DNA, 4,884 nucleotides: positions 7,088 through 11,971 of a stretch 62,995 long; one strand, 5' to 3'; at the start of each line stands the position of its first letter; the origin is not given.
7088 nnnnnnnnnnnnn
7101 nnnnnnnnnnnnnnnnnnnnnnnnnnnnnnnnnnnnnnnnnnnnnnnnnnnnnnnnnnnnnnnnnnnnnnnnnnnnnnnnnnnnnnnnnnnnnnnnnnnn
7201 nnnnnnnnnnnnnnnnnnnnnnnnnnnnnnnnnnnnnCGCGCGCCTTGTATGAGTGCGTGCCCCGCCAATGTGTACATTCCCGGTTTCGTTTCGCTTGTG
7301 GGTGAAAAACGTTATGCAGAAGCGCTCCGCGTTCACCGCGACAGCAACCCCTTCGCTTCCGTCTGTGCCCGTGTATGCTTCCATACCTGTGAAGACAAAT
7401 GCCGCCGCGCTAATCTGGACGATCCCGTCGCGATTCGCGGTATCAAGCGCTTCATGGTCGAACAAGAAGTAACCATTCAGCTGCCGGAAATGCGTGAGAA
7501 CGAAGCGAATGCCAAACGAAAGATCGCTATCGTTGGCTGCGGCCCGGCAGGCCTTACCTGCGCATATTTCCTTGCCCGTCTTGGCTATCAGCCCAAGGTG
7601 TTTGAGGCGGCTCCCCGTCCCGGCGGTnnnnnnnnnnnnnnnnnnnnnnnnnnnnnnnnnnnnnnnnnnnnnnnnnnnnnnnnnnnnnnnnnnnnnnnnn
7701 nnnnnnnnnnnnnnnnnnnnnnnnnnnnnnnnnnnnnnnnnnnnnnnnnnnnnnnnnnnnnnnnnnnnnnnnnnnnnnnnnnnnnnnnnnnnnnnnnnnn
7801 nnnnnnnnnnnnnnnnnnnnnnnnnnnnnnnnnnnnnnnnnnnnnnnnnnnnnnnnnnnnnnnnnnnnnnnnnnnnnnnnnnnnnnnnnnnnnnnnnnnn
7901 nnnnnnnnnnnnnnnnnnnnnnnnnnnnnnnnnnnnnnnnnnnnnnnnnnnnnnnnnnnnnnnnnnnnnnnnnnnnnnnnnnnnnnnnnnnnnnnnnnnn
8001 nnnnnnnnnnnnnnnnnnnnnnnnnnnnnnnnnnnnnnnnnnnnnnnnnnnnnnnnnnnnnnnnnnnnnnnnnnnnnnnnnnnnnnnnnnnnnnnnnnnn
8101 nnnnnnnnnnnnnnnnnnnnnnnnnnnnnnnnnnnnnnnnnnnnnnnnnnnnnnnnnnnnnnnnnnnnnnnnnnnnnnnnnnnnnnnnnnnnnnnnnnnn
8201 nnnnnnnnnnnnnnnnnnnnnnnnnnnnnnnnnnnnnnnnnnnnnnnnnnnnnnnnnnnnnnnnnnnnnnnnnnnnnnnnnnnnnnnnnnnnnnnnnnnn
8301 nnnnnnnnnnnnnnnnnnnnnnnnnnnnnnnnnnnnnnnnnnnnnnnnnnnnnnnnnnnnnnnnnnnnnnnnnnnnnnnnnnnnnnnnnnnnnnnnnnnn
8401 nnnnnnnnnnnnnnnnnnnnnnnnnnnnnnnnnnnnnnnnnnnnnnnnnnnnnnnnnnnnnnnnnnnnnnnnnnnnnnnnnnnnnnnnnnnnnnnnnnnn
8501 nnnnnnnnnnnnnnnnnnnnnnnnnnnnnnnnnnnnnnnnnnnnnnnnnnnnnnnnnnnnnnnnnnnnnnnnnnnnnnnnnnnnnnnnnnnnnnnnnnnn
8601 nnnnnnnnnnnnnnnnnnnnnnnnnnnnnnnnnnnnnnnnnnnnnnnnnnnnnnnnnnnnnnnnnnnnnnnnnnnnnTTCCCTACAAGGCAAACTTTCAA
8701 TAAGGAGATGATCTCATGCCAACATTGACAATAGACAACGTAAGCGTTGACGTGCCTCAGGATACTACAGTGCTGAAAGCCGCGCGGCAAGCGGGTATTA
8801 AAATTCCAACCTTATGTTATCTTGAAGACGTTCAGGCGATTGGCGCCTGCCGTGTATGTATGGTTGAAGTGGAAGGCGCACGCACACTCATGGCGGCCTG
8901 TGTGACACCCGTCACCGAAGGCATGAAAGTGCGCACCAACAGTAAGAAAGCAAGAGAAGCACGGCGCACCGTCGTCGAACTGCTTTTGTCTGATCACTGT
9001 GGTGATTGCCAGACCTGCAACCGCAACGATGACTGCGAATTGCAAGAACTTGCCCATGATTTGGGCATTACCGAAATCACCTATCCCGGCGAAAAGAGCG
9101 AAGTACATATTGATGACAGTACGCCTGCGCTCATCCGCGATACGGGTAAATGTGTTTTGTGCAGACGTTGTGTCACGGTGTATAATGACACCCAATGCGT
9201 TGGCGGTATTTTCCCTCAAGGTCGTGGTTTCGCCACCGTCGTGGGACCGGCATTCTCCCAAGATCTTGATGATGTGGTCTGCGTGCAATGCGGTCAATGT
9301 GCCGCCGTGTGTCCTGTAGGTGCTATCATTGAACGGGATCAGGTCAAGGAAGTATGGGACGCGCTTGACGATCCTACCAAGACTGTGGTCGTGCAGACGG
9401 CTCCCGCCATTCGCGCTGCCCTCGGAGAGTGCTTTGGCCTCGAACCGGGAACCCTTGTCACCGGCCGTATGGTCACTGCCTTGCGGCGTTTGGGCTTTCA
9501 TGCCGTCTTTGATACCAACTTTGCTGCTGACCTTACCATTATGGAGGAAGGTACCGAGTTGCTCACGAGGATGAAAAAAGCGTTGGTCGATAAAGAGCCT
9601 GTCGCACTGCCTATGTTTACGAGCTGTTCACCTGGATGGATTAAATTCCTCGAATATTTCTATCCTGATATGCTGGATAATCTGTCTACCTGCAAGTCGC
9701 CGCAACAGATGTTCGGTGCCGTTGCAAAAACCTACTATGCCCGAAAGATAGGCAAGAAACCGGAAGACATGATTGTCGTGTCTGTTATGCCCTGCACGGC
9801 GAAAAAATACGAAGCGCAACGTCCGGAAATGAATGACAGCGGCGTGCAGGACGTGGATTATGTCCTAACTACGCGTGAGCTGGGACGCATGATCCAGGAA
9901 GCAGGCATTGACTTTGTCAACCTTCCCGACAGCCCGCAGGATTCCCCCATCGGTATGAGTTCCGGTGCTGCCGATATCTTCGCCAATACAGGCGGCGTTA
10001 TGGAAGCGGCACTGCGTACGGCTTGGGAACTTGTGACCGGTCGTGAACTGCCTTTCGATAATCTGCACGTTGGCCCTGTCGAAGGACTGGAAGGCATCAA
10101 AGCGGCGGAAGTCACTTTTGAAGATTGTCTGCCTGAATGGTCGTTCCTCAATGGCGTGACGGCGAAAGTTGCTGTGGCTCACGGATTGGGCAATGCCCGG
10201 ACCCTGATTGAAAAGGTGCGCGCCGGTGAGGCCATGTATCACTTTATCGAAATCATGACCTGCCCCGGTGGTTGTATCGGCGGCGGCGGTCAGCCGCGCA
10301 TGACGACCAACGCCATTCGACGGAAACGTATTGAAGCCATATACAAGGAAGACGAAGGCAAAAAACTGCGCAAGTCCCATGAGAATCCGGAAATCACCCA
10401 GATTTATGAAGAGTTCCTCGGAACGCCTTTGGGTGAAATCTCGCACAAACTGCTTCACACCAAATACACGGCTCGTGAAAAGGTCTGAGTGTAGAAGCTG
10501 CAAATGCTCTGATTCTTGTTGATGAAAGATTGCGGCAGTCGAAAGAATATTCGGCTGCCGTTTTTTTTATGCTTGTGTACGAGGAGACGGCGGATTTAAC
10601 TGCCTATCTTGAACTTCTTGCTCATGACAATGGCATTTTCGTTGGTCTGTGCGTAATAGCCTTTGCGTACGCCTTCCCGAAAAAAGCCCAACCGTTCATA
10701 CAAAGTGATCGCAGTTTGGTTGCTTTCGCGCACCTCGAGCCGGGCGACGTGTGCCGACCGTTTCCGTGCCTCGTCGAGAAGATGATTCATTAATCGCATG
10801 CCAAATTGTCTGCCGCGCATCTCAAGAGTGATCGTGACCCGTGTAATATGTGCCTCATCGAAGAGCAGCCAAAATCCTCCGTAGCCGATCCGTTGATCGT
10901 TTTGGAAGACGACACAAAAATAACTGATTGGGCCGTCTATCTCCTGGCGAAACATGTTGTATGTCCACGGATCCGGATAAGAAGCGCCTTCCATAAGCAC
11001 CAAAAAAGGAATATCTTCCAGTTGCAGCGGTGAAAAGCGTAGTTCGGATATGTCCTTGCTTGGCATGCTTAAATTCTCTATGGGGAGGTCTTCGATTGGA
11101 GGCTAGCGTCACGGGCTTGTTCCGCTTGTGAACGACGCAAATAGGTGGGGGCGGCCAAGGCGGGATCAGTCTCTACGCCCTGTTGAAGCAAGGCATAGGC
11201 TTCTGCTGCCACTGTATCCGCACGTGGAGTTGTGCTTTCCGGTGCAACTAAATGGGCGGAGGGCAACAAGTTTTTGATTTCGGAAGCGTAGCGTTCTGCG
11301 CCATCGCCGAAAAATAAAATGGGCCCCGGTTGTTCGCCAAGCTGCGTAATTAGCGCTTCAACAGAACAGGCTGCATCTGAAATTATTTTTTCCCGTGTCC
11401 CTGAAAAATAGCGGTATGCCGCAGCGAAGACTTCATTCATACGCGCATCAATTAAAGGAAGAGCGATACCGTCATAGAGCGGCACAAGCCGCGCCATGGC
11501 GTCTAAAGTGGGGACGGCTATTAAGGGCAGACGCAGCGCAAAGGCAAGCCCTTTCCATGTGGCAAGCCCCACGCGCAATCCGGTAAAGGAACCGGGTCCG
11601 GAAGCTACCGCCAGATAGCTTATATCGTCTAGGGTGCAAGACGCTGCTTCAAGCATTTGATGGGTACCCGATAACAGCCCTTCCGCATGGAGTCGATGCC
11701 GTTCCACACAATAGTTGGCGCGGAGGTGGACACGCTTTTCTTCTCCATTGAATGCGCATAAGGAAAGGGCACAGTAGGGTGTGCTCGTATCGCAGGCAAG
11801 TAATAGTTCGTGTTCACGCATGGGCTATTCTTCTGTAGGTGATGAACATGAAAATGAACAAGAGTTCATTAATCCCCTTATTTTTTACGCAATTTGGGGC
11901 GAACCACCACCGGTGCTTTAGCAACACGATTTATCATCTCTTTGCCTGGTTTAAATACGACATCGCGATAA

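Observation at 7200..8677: NuoF-like hydrogenase flavoprotein fused to a GltD/NfnB-like FAD-NAD(P)H module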

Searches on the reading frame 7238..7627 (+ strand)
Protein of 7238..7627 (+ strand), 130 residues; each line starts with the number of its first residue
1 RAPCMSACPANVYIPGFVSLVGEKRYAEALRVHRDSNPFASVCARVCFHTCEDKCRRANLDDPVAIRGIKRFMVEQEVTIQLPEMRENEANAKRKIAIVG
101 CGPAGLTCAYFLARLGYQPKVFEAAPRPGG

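Call 68: search_protein_families(library=pfam, proteins=[window:7238-7627:+], max_evalue=0.001)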
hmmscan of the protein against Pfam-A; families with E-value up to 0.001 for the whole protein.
seq(130 aa): 8 families
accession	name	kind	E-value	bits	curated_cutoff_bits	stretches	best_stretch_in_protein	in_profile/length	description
PF14691.11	Fer4_20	-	3.7e-19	69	25.8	1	2-78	30-109/113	Dihydroprymidine dehydrogenase domain II, 4Fe-4S cluster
PF13450.12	NAD_binding_8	-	1.6e-08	35.2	21.9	1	98-130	1-33/68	NAD(P)-binding Rossmann-like domain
PF01266.30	DAO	-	1.1e-05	25.6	27.9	1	95-129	1-35/353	FAD dependent oxidoreductase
PF01946.23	Thi4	-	4.6e-05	23.2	26.2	1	90-130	14-55/235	Thi4 family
PF07992.20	Pyr_redox_2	-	0.00015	21.7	26.1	1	95-124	2-173/291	Pyridine nucleotide-disulphide oxidoreductase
PF00070.33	Pyr_redox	-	0.00016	22.5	22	1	95-128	1-34/82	Pyridine nucleotide-disulphide oxidoreductase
PF21799.2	MurD-like_N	-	0.00025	21.7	27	0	95-127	2-34/88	Mur ligase MurD-like, N-terminal domain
PF01593.30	Amino_oxidase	-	0.00068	19.5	19.8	1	104-130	2-28/443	Flavin containing amine oxidoreductase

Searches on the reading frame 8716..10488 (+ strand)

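Call 8: search_protein_families(library=pfam, proteins=[window:8716-10488:+], max_evalue=0.01)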
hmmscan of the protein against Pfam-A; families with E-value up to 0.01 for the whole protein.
window:8716-10488:+ (590 aa): 11 families
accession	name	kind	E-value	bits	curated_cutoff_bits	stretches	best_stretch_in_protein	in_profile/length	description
PF02906.19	Fe_hyd_lg_C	-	1.8e-97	326.2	22.1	1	222-524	1-245/245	Iron only hydrogenase large subunit, C-terminal domain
PF02256.22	Fe_hyd_SSU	-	2.1e-25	89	24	1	533-587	2-56/56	Iron hydrogenase small subunit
PF13510.11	Fer2_4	-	7.4e-22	77.6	22.8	1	3-76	5-81/82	2Fe-2S iron-sulfur cluster binding domain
PF10588.14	NADH-G_4Fe-4S_3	-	2.7e-15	56.1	27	1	83-121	1-39/40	NADH-ubiquinone oxidoreductase-G iron-sulfur binding region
PF00037.32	Fer4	-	6.2e-05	23.1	21.1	1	189-204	8-23/24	4Fe-4S binding domain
PF13484.11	Fer4_16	-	0.00024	22.3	30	1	189-211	2-21/66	4Fe-4S double cluster binding domain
PF13237.11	Fer4_10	-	0.00034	20.9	25.5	1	185-211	5-33/53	4Fe-4S dicluster domain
PF12837.12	Fer4_6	-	0.0013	19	25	1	189-204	9-24/24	4Fe-4S binding domain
PF12838.12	Fer4_7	-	0.0047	17.8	27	1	145-203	1-52/52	4Fe-4S dicluster domain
PF25160.1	LdpA_Fe-S-bd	-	0.0063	16.7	27.6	1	188-208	27-47/49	LdpA Fe-S cluster-binding domain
PF13187.11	Fer4_9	-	0.0077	16.7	27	1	145-204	1-52/52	4Fe-4S dicluster domain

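Call 9: search_protein_families(library=ncbifam, proteins=[window:8716-10488:+], max_evalue=0.001)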
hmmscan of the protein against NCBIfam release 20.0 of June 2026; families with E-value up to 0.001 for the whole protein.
window:8716-10488:+ (590 aa): 12 families
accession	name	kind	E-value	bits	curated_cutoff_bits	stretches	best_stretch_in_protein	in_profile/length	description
NF040763.1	FeFe_hydrog_A6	exception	9.3e-269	892.6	765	1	3-587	2-571/571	NADH-dependent [FeFe] hydrogenase, group A6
NF040762.1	Hydr_FeFe_Clost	exception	2.4e-177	591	900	1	3-585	2-572/572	ferredoxin hydrogenase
TIGR02512.1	FeFe_hydrog_A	subfamily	4e-155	516.3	405.95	1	139-528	2-374/375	[FeFe] hydrogenase, group A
NF005745.0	PRK07569.1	equivalog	2.1e-55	187.7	333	1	3-209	5-212/238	bidirectional hydrogenase complex protein HoxU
TIGR04105.1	FeFe_hydrog_B1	subfamily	1e-46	159.6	450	2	181-438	182-408/462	monomeric [FeFe] hydrogenase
TIGR01973.1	NuoG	equivalog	5.5e-44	151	470.05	1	4-206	1-200/606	NADH-quinone oxidoreductase subunit NuoG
NF006305.0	PRK08493.1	equivalog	7.8e-36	123.5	591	2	3-159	3-156/819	NADH-quinone oxidoreductase subunit G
NF005895.0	PRK07860.1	equivalog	1.5e-31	109.2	802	1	3-205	19-221/811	NADH-quinone oxidoreductase subunit G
NF009454.0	PRK12814.1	equivalog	1.6e-27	96.2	916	1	3-100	5-102/657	putative NADPH-dependent glutamate synthase small subunit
NF058577.1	FdxA_fam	equivalog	4.6e-05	23.5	65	1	189-210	9-30/52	4Fe-4S ferredoxin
NF045480.1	FdxA_Actino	equivalog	0.00064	19.9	125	1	188-219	39-70/107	ferredoxin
NF006808.0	PRK09326.1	equivalog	0.00096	18.1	444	0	182-214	7-38/341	F420H2 dehydrogenase subunit F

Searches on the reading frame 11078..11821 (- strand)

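Call 52: search_protein_families(library=pfam, proteins=[window:11078-11821:-], max_evalue=0.00001)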
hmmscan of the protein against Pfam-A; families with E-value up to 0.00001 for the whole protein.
window:11078-11821:- (247 aa): 1 family
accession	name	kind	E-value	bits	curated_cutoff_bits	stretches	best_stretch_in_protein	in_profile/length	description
PF00814.31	TsaD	-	3.2e-29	102.9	24.8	1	42-235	26-262/264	tRNA N6-adenosine threonylcarbamoyltransferase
